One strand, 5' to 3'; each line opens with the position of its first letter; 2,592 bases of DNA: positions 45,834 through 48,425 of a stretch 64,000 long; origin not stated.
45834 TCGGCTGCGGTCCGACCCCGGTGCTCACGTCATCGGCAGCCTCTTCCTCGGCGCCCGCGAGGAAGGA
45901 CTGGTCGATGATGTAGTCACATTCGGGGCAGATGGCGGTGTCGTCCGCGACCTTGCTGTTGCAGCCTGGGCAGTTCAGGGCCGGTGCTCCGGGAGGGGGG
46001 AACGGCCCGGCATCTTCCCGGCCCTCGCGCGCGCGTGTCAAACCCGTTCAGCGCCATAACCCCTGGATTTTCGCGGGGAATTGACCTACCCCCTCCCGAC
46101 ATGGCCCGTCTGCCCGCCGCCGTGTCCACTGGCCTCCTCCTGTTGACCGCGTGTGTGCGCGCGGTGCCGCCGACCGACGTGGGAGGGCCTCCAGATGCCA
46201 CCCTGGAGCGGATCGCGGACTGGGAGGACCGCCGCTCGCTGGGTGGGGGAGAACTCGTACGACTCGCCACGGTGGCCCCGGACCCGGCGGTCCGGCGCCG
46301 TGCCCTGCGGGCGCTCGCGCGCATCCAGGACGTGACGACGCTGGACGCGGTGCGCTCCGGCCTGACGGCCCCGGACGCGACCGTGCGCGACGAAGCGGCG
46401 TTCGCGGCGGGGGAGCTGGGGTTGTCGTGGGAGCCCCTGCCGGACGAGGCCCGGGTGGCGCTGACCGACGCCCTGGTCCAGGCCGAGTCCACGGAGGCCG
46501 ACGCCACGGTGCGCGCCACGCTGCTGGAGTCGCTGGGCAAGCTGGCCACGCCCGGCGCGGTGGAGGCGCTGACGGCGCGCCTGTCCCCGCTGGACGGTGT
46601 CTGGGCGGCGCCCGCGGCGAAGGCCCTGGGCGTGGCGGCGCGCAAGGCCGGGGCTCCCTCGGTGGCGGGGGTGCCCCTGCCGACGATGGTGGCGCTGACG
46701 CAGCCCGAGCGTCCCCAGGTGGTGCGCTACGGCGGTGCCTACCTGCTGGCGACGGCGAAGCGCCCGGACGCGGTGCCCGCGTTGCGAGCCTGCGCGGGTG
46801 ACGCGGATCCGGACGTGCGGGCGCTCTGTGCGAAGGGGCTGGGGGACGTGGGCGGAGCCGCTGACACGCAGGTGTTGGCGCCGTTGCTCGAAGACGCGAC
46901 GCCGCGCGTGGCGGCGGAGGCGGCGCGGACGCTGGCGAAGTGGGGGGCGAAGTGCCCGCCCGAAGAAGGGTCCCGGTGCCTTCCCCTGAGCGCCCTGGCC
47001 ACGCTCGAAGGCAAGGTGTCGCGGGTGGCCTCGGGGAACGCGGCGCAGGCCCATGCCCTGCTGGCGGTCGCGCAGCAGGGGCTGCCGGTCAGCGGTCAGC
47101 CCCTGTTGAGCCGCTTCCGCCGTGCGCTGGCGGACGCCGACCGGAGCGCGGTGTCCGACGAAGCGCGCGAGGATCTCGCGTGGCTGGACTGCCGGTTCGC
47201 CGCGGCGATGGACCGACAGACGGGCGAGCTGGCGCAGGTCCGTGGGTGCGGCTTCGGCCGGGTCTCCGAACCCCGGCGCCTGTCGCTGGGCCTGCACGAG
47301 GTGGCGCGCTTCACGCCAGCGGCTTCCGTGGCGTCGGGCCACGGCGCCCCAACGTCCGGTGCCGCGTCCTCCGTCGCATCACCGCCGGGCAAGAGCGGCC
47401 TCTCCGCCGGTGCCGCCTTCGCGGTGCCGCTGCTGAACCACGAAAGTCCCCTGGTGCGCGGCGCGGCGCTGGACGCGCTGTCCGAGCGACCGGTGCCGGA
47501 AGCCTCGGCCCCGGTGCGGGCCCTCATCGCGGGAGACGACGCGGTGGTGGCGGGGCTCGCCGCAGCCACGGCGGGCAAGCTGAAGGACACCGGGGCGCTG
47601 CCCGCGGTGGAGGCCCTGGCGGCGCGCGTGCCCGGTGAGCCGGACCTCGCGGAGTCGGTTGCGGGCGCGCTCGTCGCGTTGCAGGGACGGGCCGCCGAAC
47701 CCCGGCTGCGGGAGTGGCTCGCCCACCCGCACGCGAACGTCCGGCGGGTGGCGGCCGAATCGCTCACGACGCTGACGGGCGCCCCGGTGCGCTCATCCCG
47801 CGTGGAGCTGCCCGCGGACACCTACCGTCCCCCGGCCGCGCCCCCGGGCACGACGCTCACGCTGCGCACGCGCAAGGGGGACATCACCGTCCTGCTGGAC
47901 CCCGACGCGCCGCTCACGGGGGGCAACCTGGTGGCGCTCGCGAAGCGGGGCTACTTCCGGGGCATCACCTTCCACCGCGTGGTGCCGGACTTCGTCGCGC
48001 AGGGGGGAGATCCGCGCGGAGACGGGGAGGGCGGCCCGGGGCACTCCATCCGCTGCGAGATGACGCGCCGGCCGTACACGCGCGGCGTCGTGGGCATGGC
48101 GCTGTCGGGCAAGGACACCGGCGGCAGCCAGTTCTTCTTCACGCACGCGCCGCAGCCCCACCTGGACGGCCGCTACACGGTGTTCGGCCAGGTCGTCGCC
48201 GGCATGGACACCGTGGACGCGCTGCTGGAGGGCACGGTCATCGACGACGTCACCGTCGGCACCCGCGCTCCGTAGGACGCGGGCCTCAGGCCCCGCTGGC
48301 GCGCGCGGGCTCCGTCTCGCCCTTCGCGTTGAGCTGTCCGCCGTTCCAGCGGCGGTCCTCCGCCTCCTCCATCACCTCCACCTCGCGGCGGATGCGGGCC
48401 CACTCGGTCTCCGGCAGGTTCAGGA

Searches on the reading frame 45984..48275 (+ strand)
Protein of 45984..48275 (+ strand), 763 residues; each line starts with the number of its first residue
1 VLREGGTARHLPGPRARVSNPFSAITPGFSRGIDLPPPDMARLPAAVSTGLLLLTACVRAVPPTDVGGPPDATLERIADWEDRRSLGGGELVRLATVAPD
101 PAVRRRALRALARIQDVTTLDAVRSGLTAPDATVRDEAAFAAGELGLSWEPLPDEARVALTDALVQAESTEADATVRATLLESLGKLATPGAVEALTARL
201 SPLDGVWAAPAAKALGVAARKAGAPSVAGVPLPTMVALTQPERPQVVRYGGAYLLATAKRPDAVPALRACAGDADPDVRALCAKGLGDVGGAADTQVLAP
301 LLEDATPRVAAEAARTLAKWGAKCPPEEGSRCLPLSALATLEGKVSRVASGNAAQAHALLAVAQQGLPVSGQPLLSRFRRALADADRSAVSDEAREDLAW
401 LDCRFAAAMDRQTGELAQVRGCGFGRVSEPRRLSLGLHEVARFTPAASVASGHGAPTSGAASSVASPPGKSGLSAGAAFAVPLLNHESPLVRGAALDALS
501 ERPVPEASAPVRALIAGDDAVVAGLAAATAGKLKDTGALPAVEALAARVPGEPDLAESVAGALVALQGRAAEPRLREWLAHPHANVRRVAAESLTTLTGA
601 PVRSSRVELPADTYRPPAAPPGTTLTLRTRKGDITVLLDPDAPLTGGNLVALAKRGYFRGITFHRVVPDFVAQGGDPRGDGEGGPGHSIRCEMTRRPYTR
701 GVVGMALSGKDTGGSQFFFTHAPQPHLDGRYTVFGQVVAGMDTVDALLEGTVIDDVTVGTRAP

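Call 79: search_protein_families(library=pfam, proteins=[window:45984-48275:+], max_evalue=0.00001)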
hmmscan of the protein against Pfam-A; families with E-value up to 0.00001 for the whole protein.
window:45984-48275:+ (763 aa): 3 families
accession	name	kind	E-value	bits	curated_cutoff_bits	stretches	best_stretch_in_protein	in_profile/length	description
PF00160.26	Pro_isomerase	-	1.3e-36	126.7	21.7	1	625-754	2-144/159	Cyclophilin type peptidyl-prolyl cis-trans isomerase/CLD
PF13646.12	HEAT_2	-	9.5e-31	106.4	27.7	2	242-318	11-88/88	HEAT repeats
PF02985.28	HEAT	-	1.1e-15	56.7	23.5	0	264-289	2-27/31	HEAT repeat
